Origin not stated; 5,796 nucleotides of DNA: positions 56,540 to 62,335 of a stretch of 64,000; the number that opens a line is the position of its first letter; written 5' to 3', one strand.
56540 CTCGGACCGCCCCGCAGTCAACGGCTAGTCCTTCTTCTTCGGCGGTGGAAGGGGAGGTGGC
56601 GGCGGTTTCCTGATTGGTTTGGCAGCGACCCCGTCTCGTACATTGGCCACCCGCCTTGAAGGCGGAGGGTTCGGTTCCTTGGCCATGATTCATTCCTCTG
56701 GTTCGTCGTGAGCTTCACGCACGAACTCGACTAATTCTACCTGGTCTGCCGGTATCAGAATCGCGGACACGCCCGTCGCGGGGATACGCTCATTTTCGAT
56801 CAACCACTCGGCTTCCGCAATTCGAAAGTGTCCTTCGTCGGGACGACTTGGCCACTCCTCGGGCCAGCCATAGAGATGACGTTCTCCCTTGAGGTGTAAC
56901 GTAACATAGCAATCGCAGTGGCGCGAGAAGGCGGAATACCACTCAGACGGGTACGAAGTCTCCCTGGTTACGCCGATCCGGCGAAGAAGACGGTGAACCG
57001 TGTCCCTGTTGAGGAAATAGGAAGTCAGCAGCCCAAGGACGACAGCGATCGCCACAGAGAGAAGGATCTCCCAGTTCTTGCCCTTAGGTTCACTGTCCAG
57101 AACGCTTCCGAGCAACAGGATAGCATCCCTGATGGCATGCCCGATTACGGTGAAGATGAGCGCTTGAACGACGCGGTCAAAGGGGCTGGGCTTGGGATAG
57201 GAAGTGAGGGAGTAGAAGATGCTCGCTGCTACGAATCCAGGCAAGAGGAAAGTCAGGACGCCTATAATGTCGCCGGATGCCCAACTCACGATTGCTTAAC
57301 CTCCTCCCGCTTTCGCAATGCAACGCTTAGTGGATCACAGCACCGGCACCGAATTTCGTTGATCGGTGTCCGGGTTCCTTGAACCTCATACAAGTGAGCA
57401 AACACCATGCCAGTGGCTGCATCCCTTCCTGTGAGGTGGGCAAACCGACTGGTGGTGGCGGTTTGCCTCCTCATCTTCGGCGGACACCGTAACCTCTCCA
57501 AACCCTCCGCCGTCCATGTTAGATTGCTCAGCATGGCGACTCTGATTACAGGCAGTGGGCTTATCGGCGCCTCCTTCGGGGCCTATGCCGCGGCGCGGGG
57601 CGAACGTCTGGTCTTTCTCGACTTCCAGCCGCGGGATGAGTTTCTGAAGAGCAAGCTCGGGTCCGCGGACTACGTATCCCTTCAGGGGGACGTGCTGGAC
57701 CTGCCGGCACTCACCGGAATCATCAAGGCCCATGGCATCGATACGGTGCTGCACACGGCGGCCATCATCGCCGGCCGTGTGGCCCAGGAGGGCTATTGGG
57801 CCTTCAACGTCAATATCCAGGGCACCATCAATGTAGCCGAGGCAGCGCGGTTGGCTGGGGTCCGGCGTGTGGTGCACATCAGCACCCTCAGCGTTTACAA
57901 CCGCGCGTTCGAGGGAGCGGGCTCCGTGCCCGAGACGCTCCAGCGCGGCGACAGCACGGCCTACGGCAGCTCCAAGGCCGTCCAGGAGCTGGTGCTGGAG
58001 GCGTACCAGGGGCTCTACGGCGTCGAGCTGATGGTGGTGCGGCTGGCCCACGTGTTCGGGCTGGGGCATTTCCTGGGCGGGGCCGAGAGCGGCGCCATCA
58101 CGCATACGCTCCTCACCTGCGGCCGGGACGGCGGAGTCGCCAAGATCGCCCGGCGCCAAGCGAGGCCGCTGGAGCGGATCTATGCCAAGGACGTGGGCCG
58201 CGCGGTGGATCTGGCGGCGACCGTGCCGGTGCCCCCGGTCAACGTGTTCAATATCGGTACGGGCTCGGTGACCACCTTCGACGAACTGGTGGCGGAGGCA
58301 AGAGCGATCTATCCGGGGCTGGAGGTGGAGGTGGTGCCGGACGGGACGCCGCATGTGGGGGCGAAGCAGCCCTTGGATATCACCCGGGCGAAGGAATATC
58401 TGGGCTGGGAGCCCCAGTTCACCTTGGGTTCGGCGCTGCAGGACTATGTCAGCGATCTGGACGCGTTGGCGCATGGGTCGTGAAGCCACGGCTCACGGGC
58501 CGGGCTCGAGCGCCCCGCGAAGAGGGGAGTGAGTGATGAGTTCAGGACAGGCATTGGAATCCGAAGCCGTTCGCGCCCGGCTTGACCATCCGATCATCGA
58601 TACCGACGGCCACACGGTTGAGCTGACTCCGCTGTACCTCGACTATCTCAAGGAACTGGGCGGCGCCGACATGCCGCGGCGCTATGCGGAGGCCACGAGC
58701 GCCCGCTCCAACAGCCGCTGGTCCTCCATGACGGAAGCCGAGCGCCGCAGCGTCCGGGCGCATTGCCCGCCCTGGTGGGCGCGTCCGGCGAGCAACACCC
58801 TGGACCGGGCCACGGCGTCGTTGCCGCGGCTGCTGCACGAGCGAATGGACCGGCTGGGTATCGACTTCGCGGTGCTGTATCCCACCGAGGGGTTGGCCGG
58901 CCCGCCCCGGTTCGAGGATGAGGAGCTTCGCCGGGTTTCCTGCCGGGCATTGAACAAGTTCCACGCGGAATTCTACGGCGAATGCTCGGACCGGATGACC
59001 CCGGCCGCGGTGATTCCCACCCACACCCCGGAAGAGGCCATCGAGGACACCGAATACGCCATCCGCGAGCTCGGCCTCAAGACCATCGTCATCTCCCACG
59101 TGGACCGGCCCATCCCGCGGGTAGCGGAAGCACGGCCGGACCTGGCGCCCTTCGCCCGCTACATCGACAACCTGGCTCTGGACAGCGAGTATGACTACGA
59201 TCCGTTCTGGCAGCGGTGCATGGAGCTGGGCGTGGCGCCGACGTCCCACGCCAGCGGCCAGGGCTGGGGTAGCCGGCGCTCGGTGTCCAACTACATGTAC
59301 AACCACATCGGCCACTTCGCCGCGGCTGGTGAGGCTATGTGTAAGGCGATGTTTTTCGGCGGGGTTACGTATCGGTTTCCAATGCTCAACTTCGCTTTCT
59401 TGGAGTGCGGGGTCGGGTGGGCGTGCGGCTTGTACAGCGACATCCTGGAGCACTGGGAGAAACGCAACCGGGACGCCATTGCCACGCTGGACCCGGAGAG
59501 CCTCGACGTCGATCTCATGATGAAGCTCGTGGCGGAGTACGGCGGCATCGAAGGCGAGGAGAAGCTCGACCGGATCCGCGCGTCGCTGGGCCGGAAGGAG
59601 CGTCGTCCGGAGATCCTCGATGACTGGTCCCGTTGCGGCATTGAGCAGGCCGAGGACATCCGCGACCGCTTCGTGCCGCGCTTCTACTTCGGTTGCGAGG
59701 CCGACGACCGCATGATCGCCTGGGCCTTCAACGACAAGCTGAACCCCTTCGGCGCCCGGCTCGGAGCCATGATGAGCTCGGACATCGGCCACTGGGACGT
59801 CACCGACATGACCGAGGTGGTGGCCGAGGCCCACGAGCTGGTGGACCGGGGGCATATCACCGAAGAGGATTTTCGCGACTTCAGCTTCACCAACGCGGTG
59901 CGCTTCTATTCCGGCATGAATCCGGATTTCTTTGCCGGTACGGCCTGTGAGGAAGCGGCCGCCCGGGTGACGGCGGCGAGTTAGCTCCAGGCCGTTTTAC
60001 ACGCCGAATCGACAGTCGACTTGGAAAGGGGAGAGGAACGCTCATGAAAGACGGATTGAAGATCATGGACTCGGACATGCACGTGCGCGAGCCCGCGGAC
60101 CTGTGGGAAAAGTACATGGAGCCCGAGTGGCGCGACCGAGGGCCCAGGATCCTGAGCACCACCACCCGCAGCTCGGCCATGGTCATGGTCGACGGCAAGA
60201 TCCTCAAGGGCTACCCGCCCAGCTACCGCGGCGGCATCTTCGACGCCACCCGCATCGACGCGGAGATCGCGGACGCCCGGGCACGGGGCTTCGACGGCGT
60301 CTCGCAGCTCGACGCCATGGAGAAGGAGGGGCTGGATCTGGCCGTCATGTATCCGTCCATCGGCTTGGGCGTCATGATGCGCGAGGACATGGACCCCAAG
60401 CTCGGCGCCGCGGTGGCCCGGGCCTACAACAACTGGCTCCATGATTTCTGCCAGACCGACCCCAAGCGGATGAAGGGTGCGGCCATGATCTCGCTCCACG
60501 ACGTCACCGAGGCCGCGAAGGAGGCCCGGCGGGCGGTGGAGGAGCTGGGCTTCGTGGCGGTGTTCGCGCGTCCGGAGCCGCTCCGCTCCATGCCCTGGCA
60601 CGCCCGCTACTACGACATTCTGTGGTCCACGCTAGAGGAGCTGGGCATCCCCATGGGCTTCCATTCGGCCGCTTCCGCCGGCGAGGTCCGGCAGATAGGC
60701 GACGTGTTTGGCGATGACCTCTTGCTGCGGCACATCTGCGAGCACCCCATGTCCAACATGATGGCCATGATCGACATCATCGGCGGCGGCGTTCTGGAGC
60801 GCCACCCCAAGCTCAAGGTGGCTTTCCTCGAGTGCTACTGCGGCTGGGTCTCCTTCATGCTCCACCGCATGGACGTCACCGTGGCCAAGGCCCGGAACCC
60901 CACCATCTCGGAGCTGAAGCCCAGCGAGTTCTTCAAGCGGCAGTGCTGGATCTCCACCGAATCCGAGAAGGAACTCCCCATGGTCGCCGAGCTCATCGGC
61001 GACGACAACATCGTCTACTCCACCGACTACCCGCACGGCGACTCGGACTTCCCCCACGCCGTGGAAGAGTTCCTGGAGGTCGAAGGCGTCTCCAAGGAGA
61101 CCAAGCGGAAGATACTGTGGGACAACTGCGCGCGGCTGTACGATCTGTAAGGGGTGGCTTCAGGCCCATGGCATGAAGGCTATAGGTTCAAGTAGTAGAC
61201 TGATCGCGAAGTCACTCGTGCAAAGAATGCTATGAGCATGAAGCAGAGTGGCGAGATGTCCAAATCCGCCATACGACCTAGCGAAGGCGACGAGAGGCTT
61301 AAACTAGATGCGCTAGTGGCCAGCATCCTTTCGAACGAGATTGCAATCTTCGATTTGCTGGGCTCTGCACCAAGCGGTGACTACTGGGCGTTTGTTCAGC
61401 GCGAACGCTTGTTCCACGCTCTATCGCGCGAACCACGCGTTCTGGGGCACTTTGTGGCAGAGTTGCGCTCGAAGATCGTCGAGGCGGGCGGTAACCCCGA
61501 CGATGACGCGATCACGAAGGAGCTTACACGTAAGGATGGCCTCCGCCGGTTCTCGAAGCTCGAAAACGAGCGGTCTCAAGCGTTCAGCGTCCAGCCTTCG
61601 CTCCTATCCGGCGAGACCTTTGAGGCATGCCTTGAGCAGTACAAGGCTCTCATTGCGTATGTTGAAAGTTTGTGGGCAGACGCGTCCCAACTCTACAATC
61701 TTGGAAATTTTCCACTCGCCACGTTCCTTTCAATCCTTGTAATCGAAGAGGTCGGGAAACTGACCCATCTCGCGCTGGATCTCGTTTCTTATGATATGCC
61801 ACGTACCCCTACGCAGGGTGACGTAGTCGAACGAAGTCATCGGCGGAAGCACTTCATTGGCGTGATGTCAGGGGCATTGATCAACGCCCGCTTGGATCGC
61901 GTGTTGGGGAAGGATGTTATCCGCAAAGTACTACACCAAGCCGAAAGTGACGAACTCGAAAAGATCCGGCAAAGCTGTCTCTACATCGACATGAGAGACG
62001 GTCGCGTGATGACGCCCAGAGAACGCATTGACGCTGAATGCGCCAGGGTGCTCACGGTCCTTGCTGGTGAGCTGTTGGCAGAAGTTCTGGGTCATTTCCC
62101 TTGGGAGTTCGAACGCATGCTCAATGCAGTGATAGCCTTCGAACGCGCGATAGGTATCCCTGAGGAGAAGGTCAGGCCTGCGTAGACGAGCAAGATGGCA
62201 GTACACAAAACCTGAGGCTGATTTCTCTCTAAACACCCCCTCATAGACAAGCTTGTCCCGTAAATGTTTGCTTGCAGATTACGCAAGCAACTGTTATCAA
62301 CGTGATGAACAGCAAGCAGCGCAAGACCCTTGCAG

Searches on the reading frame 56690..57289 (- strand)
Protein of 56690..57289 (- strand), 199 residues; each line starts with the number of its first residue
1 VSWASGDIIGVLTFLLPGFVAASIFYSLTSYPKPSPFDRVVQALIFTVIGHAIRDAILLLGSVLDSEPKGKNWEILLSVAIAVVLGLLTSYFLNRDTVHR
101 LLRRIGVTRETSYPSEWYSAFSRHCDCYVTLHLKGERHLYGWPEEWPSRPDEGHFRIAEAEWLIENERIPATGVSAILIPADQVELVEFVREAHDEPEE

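Call 71: search_protein_families(library=pfam, proteins=[window:56690-57289:-], max_evalue=0.01)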
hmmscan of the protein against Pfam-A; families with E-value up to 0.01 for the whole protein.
window:56690-57289:- (199 aa): 1 family
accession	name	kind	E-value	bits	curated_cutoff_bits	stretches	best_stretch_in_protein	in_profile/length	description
PF19865.4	DUF6338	-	2.6e-16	60.3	26.5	1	9-193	9-203/205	Family of unknown function (DUF6338)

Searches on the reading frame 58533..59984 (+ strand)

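Call 71: search_protein_families(library=pfam, proteins=[window:58533-59984:+], max_evalue=0.01)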
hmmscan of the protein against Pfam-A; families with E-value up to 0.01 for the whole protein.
window:58533-59984:+ (483 aa): 1 family
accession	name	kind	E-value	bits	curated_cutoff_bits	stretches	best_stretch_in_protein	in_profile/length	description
PF04909.20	Amidohydro_2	-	1.4e-08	35.3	26.4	1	76-311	3-202/289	Amidohydrolase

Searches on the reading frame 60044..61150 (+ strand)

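Call 71: search_protein_families(library=pfam, proteins=[window:60044-61150:+], max_evalue=0.01)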
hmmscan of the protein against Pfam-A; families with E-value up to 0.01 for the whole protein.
window:60044-61150:+ (368 aa): 1 family
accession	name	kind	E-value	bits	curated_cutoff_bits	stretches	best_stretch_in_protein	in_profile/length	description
PF04909.20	Amidohydro_2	-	1.4e-28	100.9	26.4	1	76-368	12-289/289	Amidohydrolase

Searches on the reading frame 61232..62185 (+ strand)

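Call 71: search_protein_families(library=pfam, proteins=[window:61232-62185:+], max_evalue=0.01)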
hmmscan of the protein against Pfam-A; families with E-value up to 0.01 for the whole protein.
window:61232-62185:+ (317 aa): 1 family
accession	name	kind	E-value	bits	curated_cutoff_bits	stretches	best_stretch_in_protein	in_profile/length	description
PF18728.6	HEPN_AbiV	-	1.3e-24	87.6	27.1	1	133-282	2-154/155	AbiV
